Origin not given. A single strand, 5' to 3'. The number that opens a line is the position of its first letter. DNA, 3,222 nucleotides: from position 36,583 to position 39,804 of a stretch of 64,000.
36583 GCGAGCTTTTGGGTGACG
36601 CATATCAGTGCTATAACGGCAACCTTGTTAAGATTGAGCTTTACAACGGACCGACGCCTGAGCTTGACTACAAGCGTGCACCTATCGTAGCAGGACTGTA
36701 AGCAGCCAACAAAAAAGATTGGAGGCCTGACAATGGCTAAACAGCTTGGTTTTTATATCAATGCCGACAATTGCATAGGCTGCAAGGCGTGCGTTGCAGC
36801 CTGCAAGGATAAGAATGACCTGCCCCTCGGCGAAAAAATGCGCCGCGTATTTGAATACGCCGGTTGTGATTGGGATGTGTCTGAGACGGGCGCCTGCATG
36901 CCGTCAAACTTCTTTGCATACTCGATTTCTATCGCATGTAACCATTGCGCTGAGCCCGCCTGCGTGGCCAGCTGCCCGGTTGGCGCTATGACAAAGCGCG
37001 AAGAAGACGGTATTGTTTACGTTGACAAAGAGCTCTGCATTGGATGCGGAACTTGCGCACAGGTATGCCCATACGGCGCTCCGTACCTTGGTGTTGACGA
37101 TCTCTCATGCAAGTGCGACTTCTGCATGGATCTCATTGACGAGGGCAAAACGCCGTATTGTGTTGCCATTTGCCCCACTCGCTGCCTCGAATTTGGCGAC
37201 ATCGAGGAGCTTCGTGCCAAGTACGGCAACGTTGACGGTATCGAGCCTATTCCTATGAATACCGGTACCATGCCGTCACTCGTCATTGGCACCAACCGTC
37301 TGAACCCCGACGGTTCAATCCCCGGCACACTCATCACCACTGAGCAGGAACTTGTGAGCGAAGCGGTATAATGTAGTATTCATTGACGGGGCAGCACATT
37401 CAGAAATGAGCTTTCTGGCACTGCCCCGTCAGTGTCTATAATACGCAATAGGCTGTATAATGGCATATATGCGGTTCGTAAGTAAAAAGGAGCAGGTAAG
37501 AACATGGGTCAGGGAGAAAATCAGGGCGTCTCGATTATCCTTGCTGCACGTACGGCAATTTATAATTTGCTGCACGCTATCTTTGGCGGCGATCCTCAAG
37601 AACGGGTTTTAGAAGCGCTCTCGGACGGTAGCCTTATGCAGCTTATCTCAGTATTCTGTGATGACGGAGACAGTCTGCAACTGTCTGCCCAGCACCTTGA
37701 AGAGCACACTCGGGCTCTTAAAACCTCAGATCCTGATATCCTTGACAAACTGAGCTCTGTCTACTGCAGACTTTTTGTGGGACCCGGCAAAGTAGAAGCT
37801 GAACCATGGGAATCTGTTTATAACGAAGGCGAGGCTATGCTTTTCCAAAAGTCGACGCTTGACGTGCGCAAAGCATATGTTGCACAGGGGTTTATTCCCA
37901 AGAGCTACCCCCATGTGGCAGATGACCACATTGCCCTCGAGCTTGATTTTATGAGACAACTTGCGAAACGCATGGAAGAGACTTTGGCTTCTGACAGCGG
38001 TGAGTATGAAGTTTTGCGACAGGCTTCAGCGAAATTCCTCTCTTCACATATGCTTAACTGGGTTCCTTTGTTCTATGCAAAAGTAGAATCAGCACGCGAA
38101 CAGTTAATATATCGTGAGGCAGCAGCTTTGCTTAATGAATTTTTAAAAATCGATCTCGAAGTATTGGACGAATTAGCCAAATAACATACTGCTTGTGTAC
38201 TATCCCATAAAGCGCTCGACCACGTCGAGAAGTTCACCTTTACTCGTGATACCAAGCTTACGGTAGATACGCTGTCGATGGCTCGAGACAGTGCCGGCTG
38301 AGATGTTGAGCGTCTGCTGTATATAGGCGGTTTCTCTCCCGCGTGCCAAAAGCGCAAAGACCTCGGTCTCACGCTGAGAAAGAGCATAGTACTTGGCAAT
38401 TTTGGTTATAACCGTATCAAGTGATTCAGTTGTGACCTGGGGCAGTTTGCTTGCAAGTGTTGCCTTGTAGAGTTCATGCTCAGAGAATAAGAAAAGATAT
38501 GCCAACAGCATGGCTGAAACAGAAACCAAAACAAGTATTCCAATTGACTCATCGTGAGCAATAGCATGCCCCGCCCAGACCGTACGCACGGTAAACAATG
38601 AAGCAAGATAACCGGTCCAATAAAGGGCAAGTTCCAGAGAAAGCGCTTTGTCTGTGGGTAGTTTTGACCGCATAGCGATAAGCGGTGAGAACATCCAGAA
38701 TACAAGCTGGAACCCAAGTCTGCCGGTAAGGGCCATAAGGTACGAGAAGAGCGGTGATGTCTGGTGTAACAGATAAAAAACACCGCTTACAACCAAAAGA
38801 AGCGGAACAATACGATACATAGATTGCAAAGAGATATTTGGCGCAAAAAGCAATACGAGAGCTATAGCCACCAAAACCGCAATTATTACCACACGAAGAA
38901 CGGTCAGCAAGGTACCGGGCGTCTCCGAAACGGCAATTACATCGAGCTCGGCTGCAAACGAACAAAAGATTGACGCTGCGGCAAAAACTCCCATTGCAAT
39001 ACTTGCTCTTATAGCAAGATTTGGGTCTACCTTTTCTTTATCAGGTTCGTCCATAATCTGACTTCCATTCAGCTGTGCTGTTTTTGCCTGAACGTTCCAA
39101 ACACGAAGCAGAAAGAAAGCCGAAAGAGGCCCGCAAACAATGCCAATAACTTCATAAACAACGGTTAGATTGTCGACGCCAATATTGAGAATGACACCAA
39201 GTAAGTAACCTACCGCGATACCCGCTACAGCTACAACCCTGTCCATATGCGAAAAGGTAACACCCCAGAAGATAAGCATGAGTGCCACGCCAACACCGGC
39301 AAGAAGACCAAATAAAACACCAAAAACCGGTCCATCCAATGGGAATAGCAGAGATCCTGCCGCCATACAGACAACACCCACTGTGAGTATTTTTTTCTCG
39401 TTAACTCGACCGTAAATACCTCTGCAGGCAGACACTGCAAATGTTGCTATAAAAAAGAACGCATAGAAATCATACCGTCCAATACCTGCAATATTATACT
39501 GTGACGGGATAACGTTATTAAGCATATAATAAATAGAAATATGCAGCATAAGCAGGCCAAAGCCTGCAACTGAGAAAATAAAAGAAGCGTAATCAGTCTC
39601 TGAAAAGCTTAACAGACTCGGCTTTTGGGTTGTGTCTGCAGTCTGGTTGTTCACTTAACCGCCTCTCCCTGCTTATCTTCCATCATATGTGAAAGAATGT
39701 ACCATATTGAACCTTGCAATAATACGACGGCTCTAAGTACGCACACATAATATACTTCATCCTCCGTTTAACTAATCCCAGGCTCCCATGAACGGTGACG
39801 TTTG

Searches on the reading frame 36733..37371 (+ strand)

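Call 52: search_protein_families(library=pfam, proteins=[window:36733-37371:+], max_evalue=0.00001)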
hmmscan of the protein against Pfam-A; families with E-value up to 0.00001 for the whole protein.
window:36733-37371:+ (212 aa): 11 families
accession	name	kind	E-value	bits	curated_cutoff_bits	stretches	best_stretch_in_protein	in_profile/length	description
PF13247.11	Fer4_11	-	1.9e-24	86.2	26.2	1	65-156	6-99/100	4Fe-4S dicluster domain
PF12838.12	Fer4_7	-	8.5e-16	58.6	27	1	69-116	2-52/52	4Fe-4S dicluster domain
PF00037.32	Fer4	-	1e-13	50.9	21.1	1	95-117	1-23/24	4Fe-4S binding domain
PF12837.12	Fer4_6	-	2.8e-12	46.4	25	1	94-117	1-24/24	4Fe-4S binding domain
PF13237.11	Fer4_10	-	5.4e-12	45.9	25.5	1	67-113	7-53/53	4Fe-4S dicluster domain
PF13187.11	Fer4_9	-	9.8e-12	45.2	27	1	68-116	1-51/52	4Fe-4S dicluster domain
PF12797.12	Fer4_2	-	1.6e-11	43.8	24.5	2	94-114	2-22/22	4Fe-4S binding domain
PF25160.1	LdpA_Fe-S-bd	-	1.1e-07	32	27.6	0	71-115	4-41/49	LdpA Fe-S cluster-binding domain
PF14697.11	Fer4_21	-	6e-07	29.9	35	0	69-114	8-53/59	4Fe-4S dicluster domain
PF12798.12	Fer4_3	-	5.5e-06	27.2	27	0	102-116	1-15/15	4Fe-4S binding domain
PF12800.12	Fer4_4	-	8.4e-06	26.1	24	0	100-115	2-17/17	4Fe-4S binding domain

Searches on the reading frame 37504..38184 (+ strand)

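Call 52: search_protein_families(library=pfam, proteins=[window:37504-38184:+], max_evalue=0.00001)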
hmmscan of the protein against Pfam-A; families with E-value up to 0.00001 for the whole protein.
window:37504-38184:+ (226 aa): 1 family
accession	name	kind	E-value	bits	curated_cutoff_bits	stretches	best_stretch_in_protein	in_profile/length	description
PF02613.20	Nitrate_red_del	-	6.8e-29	101.1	22.2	1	66-191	13-135/136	Nitrate reductase delta subunit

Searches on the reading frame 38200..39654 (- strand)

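Call 52: search_protein_families(library=pfam, proteins=[window:38200-39654:-], max_evalue=0.00001)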
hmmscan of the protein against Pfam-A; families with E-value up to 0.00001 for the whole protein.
window:38200-39654:- (484 aa): 1 family
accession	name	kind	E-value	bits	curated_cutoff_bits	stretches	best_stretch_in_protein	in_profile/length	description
PF00196.25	GerE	-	3.2e-14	52.7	23.5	1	425-478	3-56/57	Bacterial regulatory proteins, luxR family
